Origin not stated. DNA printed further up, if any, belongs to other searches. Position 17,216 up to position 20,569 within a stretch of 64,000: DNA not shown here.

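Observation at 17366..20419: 1032-aa secreted hexaheme c-type cytochrome with a long haem-free C-terminal domain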

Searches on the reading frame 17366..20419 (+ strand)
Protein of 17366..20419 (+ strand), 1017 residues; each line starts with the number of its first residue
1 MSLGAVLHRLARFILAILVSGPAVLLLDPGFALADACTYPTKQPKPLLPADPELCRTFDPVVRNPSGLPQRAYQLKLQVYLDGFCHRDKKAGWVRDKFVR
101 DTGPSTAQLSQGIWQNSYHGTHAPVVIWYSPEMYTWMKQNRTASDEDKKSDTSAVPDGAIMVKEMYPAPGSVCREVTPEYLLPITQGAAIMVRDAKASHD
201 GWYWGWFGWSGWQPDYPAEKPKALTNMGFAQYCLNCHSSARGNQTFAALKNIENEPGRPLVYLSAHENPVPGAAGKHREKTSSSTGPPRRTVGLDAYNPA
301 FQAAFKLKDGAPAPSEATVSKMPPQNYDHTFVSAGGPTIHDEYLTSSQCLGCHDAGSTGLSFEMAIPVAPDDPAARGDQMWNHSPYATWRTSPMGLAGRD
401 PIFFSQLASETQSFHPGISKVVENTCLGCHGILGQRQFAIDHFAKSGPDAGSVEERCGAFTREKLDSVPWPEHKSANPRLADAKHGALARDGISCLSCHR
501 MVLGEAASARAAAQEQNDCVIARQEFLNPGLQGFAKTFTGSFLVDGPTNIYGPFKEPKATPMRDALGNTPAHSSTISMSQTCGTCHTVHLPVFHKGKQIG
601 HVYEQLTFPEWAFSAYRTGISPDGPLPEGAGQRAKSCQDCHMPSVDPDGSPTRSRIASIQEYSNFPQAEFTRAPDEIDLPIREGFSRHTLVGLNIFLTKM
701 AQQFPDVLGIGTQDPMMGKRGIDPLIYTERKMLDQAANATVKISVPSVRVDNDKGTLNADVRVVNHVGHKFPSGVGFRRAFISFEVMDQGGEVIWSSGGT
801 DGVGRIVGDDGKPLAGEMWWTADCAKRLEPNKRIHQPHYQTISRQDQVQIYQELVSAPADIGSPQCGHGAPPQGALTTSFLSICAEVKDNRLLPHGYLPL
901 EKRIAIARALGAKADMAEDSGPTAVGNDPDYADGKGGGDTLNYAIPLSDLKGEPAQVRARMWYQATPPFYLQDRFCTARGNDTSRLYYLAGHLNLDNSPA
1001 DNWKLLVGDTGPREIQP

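Call 3: search_protein_families(library=pfam, proteins=[window:17366-20419:+], max_evalue=1)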
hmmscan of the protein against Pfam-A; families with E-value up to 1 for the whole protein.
window:17366-20419:+ (1017 aa): 9 families
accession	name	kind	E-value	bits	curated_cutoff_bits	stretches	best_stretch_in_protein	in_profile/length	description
PF16694.10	Cytochrome_P460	-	1.4e-08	35.6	27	1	140-243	28-120/125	Cytochrome P460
PF13442.11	Cytochrome_CBB3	-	6.3e-07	30.1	27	0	344-378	9-30/68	Cytochrome C oxidase, cbb3-type, subunit III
PF13435.11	Cytochrome_C554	-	3.4e-05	25.1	20.8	0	581-652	1-66/84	Cytochrome c554 and c-prime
PF09699.15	Paired_CXXCH_1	-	0.00034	20.7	20.6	0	224-241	23-40/41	Doubled CXXCH motif (Paired_CXXCH_1)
PF00034.26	Cytochrom_C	-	0.0025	19.6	21.3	0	419-437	5-23/90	Cytochrome c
PF14537.11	Cytochrom_c3_2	-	0.012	16.5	25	0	575-589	53-67/79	Cytochrome c3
PF14522.11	Cytochrome_C7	-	0.26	11.6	24.8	0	489-517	10-42/67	Cytochrome c7 and related cytochrome c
PF07627.16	PSCyt3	-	0.64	10.8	27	0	423-447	68-92/98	Protein of unknown function (DUF1588)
PF02335.20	Cytochrom_C552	-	0.74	9.1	24.1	1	632-649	242-259/438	Cytochrome c552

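Call 4: search_protein_families(library=ncbifam, proteins=[window:17366-20419:+], max_evalue=1)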
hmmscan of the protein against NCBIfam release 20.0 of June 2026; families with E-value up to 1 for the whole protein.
window:17366-20419:+ (1017 aa): 4 families
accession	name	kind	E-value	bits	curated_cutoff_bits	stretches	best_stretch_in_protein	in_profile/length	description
TIGR03153.1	cytochr_NrfH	equivalog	0.0034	17.4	134.2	0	494-520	104-130/138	cytochrome c nitrite reductase small subunit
NF040996.1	MamX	equivalog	0.13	11.7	400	0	483-521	83-119/264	magnetosome protein MamX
TIGR03507.1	decahem_SO1788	subfamily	0.23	9.8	209.3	0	575-644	486-520/672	OmcA/MtrC family decaheme c-type cytochrome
TIGR01905.1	paired_CXXCH_1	subfamily_domain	0.8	9.7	25.2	0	230-240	29-39/41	doubled CXXCH domain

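Call 6: find_homologous_proteins(query=window:17366-20419:+, max_evalue=0.00001)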
Query window:17366-20419:+ (1017 aa): 1747 proteins with E <= 0.00001 among 8000 candidates; the best 120 are listed.
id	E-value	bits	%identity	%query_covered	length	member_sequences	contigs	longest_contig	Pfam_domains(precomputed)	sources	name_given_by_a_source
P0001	0.0e+0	2424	100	100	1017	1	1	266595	PF16694.11,PF13442.12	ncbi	-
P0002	0.0e+0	1692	69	99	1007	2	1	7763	PF16694.11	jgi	-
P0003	0.0e+0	1640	67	99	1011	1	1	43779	PF16694.11,PF13442.12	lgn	-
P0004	0.0e+0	1544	67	96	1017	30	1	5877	PF16694.11,PF13442.12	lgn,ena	-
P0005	0.0e+0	1499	64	98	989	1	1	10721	PF16694.11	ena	-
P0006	0.0e+0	1454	62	99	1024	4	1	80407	PF16694.11,PF13442.12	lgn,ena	-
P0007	0.0e+0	1400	60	99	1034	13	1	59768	PF16694.11,PF13442.12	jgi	jgi:hypothetical protein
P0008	0.0e+0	1396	61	99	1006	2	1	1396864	PF16694.11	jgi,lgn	jgi:hypothetical protein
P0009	0.0e+0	1380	60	99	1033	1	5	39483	PF16694.11,PF13442.12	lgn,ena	-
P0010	0.0e+0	1369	59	98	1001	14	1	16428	PF16694.11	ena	-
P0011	0.0e+0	1359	59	99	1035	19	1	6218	PF16694.11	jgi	jgi:hypothetical protein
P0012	0.0e+0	1357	60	96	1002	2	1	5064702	PF16694.11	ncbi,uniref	ncbi:hypothetical protein [Caenispirillum salinarum]|uniref:hypothetical protein n=1 Tax=Caenispiril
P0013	0.0e+0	1346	60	96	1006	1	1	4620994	PF16694.11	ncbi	-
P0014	0.0e+0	1346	60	99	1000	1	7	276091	PF16694.11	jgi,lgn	jgi:hypothetical protein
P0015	0.0e+0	1335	59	98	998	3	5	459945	PF16694.11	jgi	jgi:hypothetical protein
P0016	0.0e+0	1311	58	97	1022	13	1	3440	PF16694.11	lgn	-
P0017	0.0e+0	1309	59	96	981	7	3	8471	PF16694.11,PF13442.12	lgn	-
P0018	0.0e+0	1308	59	95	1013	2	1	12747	PF16694.11,PF14522.12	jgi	-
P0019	0.0e+0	1307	59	96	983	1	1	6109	PF16694.11,PF13442.12,PF00034.27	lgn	-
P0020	0.0e+0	1307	59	97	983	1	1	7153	PF16694.11,PF13442.12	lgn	-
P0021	0.0e+0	1303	57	99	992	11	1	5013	PF16694.11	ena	-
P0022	0.0e+0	1301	58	99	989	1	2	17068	PF16694.11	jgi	jgi:hypothetical protein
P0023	0.0e+0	1296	58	95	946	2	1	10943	PF16694.11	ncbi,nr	ncbi:MAG: hypothetical protein GWN37_15335 [Gammaproteobacteria bacterium]|nr:hypothetical protein [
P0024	0.0e+0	1294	59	96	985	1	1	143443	PF16694.11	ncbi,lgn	-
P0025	0.0e+0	1293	59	96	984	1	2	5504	PF16694.11,PF00034.27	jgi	jgi:hypothetical protein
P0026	0.0e+0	1292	59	97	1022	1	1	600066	PF16694.11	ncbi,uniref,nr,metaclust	ncbi:hypothetical protein N825_00190 [Skermanella stibiiresistens SB22]|uniref:Cytochrome P460 domai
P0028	0.0e+0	1286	57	99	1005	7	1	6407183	PF14537.12,PF16694.11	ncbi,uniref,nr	ncbi:hypothetical protein JL100_028415 [Skermanella mucosa]|uniref:hypothetical protein n=1 Tax=Sker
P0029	0.0e+0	1280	57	98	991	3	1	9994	PF09699.16,PF16694.11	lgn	-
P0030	0.0e+0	1277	59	95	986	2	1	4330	PF16694.11,PF13442.12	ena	-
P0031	0.0e+0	1276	59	95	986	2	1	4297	PF16694.11,PF13442.12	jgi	-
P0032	0.0e+0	1273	57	95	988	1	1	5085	PF16694.11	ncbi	-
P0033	0.0e+0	1271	57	96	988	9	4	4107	PF16694.11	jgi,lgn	-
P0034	0.0e+0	1269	57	97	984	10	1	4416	PF16694.11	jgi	jgi:hypothetical protein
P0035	0.0e+0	1269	59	96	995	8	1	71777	PF16694.11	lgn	-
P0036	0.0e+0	1255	57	99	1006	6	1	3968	PF16694.11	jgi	jgi:hypothetical protein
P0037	0.0e+0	1252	56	98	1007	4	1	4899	PF16694.11,PF13442.12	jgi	-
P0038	0.0e+0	1249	55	99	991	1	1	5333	PF16694.11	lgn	-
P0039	0.0e+0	1249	55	99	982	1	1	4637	PF16694.11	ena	-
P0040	0.0e+0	1248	56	97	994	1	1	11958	PF16694.11,PF13442.12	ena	-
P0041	0.0e+0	1245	57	97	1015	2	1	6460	PF16694.11,PF13442.12,PF00034.27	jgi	jgi:hypothetical protein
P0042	0.0e+0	1244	56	95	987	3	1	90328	PF16694.11,PF13442.12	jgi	jgi:Cytochrome P460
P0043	0.0e+0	1244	58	95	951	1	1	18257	PF16694.11,PF13442.12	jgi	jgi:hypothetical protein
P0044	0.0e+0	1242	56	95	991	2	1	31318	PF16694.11,PF13442.12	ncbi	-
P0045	0.0e+0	1242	58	99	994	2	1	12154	PF16694.11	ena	-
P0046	0.0e+0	1241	56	97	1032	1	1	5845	PF16694.11,PF13442.12,PF00034.27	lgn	-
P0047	0.0e+0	1241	56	96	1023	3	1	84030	PF16694.11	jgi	-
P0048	0.0e+0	1239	55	96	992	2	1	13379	PF16694.11,PF13442.12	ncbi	-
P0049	0.0e+0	1238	55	99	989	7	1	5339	PF16694.11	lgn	-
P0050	0.0e+0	1238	56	96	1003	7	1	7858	PF16694.11,PF13442.12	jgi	-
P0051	0.0e+0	1237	56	99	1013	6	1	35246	PF16694.11,PF13442.12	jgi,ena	-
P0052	0.0e+0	1237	57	95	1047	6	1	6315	PF16694.11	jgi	jgi:hypothetical protein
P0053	0.0e+0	1237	54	98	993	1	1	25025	PF16694.11,PF13442.12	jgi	jgi:hypothetical protein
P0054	0.0e+0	1236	56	95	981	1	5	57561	PF16694.11,PF13442.12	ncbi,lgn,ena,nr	ncbi:MAG TPA: hypothetical protein DD490_26630 [Acidobacteria bacterium]|nr:hypothetical protein [Ac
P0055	0.0e+0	1236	55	100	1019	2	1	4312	PF16694.11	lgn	-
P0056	0.0e+0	1236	56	99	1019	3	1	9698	PF16694.11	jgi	jgi:cytochrome c551/c552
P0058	0.0e+0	1236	55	100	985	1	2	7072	PF16694.11,PF13442.12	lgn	-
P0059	0.0e+0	1235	55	97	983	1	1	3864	PF16694.11,PF13442.12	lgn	-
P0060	0.0e+0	1235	56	98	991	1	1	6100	PF16694.11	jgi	jgi:hypothetical protein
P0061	0.0e+0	1235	56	96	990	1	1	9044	PF16694.11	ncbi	-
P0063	0.0e+0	1234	55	99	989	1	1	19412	PF16694.11,PF13442.12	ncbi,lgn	-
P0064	0.0e+0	1233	57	95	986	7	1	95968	PF16694.11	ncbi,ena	-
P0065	0.0e+0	1233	56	96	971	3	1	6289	PF14537.12,PF16694.11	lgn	-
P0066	0.0e+0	1233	58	95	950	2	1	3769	PF16694.11,PF13442.12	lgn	-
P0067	0.0e+0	1233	55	100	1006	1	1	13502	PF16694.11,PF13442.12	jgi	jgi:hypothetical protein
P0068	0.0e+0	1232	56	98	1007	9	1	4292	PF16694.11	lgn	-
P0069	0.0e+0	1231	57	96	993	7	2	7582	PF16694.11,PF13442.12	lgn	-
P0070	0.0e+0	1231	55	95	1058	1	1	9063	PF16694.11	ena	-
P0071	0.0e+0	1231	55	98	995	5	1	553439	PF16694.11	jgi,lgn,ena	-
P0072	0.0e+0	1231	56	99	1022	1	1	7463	PF16694.11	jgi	jgi:hypothetical protein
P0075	0.0e+0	1230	55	99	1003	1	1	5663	PF16694.11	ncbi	-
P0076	0.0e+0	1230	55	95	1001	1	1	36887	PF16694.11,PF13442.12,PF00034.27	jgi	-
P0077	0.0e+0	1229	54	99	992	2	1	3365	PF16694.11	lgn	-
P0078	0.0e+0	1228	55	98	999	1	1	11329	PF16694.11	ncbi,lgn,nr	ncbi:MAG: hypothetical protein DHS20C01_38010 [marine bacterium B5-7]|nr:MAG: hypothetical protein D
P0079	0.0e+0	1228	58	95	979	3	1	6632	PF16694.11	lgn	-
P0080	0.0e+0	1228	55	99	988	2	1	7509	PF16694.11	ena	-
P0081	0.0e+0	1227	56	98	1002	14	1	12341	PF14537.12,PF16694.11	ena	-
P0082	0.0e+0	1227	56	95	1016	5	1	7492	PF16694.11,PF13442.12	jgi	-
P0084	0.0e+0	1225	55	98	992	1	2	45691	PF16694.11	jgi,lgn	jgi:hypothetical protein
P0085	0.0e+0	1225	56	97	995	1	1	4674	PF16694.11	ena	-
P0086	0.0e+0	1224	56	96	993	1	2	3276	PF16694.11,PF13442.12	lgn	-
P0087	0.0e+0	1224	54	100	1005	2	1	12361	PF16694.11,PF13442.12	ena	-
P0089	0.0e+0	1222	54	98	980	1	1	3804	PF16694.11,PF13442.12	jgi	jgi:hypothetical protein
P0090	0.0e+0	1222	54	99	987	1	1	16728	PF16694.11,PF13442.12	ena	-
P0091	0.0e+0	1222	55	98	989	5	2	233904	PF16694.11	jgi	jgi:hypothetical protein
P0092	0.0e+0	1222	57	96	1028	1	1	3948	PF16694.11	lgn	-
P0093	0.0e+0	1221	54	98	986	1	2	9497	PF16694.11,PF13442.12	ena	-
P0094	0.0e+0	1219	55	97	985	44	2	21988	PF16694.11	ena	-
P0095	0.0e+0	1218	56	96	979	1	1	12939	PF16694.11,PF13442.12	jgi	jgi:hypothetical protein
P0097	0.0e+0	1218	57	95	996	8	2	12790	PF16694.11,PF13442.12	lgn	-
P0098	0.0e+0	1218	55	99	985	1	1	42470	PF16694.11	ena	-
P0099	0.0e+0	1218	54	97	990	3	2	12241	PF16694.11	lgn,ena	-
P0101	0.0e+0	1217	56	95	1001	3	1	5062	PF16694.11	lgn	-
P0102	0.0e+0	1216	56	96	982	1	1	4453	PF16694.11,PF13442.12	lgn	-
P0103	0.0e+0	1216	55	96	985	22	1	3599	PF16694.11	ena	-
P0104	0.0e+0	1214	56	95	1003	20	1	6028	PF16694.11,PF13442.12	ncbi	-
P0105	0.0e+0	1214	56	99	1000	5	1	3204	PF14537.12,PF16694.11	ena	-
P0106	0.0e+0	1213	57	95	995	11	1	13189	PF16694.11,PF13442.12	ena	-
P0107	0.0e+0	1213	54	98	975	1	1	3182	PF14537.12,PF16694.11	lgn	-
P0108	0.0e+0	1213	56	95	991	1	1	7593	PF16694.11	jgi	-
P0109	0.0e+0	1213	57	95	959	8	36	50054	PF16694.11,PF13442.12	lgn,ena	-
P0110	0.0e+0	1212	55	95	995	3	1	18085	PF16694.11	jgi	jgi:hypothetical protein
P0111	0.0e+0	1212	55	97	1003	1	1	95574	PF14537.12,PF16694.11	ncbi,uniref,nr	ncbi:hypothetical protein GCM10007874_22120 [Labrys miyagiensis]|uniref:Cytochrome P460 domain-conta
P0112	0.0e+0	1212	56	97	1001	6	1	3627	PF16694.11,PF13442.12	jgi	-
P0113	0.0e+0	1211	55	99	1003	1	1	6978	PF16694.11,PF13442.12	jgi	jgi:hypothetical protein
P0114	0.0e+0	1211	56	97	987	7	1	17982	PF16694.11,PF13442.12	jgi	jgi:hypothetical protein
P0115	0.0e+0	1211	56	98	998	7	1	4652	PF16694.11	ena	-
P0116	0.0e+0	1211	54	99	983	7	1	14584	PF16694.11,PF13442.12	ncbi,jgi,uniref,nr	ncbi:hypothetical protein MAXJ12_00282 [Mesorhizobium alhagi CCNWXJ12-2]|jgi:hypothetical protein|un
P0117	0.0e+0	1210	54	98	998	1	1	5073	PF16694.11,PF13442.12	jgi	jgi:hypothetical protein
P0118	0.0e+0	1210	55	96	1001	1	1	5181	PF16694.11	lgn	-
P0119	0.0e+0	1210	54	98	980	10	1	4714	PF09699.16,PF16694.11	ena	-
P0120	0.0e+0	1210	55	96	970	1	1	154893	PF09699.16,PF16694.11,PF13442.12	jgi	jgi:hypothetical protein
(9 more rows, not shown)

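Call 7: search_solved_structures(query=window:17366-20419:+, max_evalue=1, show_alignments=3)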
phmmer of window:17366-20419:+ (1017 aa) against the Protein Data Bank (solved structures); distinct sequences matched with E-value up to 1: 2.
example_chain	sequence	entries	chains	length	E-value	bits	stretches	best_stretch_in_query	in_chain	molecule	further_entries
9hrk_A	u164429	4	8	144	0.00015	23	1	148-242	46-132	Cytochrome P460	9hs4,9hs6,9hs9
6hiu_B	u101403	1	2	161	0.0002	22.6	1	148-242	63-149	Cytochrome P460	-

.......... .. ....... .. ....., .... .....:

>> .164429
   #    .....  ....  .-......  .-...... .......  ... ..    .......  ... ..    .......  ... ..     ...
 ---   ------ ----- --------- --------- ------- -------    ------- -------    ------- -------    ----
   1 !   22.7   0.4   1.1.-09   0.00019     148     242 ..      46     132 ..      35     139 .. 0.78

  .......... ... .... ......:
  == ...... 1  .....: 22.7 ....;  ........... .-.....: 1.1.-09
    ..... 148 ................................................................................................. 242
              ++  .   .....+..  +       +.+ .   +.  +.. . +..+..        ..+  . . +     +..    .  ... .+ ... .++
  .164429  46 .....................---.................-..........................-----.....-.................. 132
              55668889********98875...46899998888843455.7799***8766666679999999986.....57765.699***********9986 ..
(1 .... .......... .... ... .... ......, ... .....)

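Call 9: find_encoding_contigs(protein=P0001, flank=10000, max_places=3)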
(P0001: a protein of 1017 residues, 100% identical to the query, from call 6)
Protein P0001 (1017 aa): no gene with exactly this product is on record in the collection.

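Call 10: find_encoding_contigs(protein=P0012, flank=10000, max_places=3)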
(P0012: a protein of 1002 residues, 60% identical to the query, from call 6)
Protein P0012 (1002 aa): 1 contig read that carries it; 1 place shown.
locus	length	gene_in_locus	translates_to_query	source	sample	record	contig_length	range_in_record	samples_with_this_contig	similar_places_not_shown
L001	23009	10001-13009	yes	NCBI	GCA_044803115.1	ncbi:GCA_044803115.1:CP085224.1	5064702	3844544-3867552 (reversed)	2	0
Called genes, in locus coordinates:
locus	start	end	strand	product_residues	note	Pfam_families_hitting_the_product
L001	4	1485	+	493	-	PF01425:Amidase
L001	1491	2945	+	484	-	PF02934:GatB_N, PF02637:GatB_Yqey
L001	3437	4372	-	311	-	PF03547:Mem_trans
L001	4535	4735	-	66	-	-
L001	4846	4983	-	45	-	-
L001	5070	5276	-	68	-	-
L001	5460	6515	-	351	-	-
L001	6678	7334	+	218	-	-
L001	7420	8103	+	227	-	PF02798:GST_N, PF13417:GST_N_3, PF13409:GST_N_2, PF00043:GST_C, PF13410:GST_C_2 (faint)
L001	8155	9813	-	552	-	PF00501:AMP-binding, PF13193:AMP-binding_C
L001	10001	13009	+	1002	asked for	PF16694:Cytochrome_P460 (weak)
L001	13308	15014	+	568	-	PF12729:4HB_MCP_1, PF00672:HAMP (weak), PF00015:MCPsignal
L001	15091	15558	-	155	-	PF00210:Ferritin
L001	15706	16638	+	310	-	PF00126:HTH_1, PF03466:LysR_substrate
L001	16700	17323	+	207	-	PF02798:GST_N, PF13417:GST_N_3, PF13409:GST_N_2, PF00043:GST_C, PF14497:GST_C_3 (weak), PF13410:GST_C_2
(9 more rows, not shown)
